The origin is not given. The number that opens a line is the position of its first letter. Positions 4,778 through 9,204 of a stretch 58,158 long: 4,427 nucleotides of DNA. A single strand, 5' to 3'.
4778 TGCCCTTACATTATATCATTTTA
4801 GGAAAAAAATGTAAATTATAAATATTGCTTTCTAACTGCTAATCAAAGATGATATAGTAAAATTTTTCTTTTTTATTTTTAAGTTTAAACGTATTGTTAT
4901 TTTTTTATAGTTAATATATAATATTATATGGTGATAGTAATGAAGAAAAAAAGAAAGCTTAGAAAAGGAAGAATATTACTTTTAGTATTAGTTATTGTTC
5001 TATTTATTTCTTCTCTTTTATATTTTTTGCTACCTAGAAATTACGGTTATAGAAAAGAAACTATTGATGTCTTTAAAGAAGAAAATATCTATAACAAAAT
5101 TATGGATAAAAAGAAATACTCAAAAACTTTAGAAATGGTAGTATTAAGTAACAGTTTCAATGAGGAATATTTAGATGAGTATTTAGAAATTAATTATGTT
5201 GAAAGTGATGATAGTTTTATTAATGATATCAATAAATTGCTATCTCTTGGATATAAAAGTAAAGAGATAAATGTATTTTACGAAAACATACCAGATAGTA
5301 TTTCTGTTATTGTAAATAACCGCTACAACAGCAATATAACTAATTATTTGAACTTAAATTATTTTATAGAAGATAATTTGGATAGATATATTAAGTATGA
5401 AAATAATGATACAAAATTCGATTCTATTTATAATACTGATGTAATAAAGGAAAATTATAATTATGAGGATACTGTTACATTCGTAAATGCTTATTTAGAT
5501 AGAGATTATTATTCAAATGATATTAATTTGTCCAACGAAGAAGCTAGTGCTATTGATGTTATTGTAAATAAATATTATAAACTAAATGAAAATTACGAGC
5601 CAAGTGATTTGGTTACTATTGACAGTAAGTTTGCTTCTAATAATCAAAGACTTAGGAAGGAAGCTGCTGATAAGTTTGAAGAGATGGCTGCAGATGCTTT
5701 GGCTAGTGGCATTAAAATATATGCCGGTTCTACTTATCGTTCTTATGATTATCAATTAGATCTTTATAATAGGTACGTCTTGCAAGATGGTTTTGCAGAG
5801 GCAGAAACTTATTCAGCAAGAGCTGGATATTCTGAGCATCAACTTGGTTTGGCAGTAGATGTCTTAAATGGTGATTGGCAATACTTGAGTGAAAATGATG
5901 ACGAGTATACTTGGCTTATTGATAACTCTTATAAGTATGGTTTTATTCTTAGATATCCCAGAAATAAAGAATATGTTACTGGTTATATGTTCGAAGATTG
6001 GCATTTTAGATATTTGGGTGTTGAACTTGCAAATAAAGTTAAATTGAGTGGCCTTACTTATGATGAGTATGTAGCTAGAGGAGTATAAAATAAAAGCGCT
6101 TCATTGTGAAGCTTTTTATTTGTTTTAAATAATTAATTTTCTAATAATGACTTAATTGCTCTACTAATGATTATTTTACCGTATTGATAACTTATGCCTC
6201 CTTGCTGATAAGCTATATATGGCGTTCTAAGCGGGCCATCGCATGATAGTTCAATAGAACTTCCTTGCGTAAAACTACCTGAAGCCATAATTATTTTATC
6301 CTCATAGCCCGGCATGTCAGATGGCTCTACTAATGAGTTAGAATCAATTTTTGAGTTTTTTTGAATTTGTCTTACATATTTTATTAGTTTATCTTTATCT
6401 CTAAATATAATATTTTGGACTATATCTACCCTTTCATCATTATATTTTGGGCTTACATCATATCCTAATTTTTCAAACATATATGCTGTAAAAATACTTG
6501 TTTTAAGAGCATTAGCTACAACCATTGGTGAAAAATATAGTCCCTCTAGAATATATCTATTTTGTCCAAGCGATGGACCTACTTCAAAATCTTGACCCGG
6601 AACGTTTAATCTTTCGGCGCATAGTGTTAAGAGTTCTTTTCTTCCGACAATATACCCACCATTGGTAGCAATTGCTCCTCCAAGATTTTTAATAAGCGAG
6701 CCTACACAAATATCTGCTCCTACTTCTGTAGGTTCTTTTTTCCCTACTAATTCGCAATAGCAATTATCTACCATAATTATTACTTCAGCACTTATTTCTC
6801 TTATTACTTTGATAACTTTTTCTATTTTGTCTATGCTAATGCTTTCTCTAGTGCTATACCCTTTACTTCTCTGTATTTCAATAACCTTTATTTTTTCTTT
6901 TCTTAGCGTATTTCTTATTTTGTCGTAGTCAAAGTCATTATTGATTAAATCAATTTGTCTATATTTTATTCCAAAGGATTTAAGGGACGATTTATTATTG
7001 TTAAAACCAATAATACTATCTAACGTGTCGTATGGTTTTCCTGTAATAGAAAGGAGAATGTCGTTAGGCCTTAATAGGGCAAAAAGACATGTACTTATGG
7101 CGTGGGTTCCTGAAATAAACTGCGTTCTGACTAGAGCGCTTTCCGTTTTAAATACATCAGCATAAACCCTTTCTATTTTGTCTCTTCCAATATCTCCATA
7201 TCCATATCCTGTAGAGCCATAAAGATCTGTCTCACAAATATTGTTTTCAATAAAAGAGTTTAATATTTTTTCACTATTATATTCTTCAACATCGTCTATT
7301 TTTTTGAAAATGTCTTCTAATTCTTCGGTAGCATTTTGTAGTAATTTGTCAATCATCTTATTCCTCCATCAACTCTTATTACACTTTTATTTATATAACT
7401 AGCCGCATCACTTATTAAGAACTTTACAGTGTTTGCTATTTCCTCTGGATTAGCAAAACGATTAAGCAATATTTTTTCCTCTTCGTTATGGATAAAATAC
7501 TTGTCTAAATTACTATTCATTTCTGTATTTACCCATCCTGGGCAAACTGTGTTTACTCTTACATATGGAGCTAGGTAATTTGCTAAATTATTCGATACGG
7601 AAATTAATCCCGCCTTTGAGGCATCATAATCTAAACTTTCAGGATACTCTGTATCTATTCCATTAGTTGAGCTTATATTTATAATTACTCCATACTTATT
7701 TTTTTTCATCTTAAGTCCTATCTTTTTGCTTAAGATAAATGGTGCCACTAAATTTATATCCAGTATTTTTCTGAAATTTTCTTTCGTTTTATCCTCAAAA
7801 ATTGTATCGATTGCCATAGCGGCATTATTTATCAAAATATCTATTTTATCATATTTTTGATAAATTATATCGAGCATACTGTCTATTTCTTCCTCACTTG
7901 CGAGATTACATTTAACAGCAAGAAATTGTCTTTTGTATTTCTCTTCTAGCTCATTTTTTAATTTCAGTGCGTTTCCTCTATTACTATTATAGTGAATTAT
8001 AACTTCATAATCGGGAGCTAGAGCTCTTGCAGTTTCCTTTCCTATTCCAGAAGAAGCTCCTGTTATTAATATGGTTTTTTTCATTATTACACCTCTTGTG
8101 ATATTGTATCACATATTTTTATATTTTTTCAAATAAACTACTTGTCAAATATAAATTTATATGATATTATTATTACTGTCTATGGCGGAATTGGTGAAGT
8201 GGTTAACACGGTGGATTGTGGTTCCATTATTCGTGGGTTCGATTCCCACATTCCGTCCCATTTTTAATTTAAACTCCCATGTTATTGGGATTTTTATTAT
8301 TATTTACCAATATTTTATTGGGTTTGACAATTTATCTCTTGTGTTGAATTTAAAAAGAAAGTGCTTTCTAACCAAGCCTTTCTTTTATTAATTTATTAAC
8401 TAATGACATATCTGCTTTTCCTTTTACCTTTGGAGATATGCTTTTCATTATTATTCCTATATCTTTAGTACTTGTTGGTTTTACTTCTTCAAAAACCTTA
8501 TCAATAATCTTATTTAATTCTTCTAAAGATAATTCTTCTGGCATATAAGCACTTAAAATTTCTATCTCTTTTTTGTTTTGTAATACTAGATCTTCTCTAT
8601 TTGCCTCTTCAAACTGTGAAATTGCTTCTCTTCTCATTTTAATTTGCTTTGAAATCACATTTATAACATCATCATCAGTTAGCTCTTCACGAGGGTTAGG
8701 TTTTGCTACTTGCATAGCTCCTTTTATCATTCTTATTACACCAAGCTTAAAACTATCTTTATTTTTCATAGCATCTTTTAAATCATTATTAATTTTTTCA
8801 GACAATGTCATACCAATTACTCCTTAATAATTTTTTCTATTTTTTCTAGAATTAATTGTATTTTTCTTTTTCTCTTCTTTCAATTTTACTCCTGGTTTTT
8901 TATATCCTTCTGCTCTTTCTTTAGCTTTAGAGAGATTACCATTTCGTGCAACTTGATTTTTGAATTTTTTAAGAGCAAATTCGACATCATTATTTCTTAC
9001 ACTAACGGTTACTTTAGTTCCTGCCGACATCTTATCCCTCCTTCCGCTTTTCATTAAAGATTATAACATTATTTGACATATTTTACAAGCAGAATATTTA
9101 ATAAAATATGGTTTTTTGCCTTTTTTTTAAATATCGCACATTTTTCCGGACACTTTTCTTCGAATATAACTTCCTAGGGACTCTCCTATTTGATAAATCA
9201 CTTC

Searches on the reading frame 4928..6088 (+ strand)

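Call 63: search_protein_families(library=pfam, proteins=[window:4928-6088:+], max_evalue=0.00001)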
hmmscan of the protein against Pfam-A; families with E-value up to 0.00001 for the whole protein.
window:4928-6088:+ (386 aa): 1 family
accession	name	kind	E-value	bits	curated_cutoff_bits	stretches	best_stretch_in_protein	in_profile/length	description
PF02557.22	VanY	-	6.8e-38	129.9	25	1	240-364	2-131/132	D-alanyl-D-alanine carboxypeptidase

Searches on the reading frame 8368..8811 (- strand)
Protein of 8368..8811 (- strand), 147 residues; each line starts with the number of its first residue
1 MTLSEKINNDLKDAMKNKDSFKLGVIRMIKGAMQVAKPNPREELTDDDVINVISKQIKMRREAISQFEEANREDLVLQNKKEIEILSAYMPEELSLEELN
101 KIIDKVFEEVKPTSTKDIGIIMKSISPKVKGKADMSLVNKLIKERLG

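Call 3: search_protein_families(library=pfam, proteins=[window:8368-8811:-], max_evalue=1)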
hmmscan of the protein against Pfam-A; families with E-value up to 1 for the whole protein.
window:8368-8811:- (147 aa): 3 families
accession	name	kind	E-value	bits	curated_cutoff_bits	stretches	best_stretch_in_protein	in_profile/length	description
PF09424.15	YqeY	-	1.1e-48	165.4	27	1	5-146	2-143/143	Yqey-like protein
PF02637.23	GatB_Yqey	-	0.0011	19.3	27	1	97-146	92-148/148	GatB domain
PF16524.11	RisS_PPD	-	0.026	15.3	27.5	1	56-121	11-78/107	Periplasmic domain of Sensor histidine kinase RisS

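Call 80: find_encoding_contigs(protein=window:8368-8811:-, flank=6000, max_places=10)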
Protein window:8368-8811:- (147 aa): 23 contigs read that carry it; 10 places shown.
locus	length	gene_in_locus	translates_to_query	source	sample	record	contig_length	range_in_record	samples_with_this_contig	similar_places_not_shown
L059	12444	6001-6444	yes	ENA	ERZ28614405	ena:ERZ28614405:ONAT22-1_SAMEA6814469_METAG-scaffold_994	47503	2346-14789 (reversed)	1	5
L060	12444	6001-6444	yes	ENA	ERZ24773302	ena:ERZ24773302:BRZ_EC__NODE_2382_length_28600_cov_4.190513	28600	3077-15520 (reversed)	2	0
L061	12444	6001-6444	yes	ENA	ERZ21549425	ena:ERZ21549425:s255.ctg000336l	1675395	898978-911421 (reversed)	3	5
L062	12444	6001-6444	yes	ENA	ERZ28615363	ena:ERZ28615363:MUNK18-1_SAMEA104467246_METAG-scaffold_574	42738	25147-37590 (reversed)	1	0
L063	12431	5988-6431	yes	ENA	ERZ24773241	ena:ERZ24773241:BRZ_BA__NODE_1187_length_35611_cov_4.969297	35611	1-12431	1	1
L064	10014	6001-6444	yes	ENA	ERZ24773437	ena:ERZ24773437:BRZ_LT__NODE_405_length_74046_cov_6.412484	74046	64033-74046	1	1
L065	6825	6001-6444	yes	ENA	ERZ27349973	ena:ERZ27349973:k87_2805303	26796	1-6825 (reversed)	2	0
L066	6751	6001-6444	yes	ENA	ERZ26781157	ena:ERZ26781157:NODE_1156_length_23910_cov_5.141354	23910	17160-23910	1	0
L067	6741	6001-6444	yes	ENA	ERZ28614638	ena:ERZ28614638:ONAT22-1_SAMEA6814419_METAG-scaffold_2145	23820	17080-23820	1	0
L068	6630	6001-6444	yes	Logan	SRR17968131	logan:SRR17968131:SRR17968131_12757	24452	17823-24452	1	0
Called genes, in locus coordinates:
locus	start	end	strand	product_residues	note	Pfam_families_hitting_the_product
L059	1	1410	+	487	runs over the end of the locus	-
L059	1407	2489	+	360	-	-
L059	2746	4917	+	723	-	PF03412:Peptidase_C39, PF00664:ABC_membrane, PF00005:ABC_tran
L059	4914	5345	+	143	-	-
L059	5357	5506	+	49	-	-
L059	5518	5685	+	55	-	-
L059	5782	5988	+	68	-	PF01165:Ribosomal_S21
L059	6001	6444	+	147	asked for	PF09424:YqeY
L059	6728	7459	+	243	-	PF00106:adh_short, PF08659:KR, PF23441:SDR (weak), PF13561:adh_short_C2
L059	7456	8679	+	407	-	PF06838:Met_gamma_lyase, PF01053:Cys_Met_Meta_PP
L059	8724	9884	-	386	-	PF02557:VanY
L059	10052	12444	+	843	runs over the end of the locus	PF01624:MutS_I, PF05192:MutS_III, PF05190:MutS_IV, PF00488:MutS_V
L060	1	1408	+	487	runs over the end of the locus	-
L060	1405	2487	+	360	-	-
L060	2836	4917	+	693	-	PF03412:Peptidase_C39, PF00664:ABC_membrane, PF00005:ABC_tran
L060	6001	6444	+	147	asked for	PF09424:YqeY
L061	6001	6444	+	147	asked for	PF09424:YqeY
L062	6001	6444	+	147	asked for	PF09424:YqeY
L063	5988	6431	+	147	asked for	PF09424:YqeY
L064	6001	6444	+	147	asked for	PF09424:YqeY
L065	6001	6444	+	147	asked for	PF09424:YqeY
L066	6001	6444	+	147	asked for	PF09424:YqeY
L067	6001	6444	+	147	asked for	PF09424:YqeY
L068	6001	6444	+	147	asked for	PF09424:YqeY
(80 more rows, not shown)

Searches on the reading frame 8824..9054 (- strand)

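Call 3: search_protein_families(library=pfam, proteins=[window:8824-9054:-], max_evalue=1)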
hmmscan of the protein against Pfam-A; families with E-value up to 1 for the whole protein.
window:8824-9054:- (76 aa): 1 family
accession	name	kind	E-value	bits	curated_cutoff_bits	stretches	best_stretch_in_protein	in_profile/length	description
PF01165.25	Ribosomal_S21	-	1.5e-09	37.8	27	1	16-64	1-49/55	Ribosomal protein S21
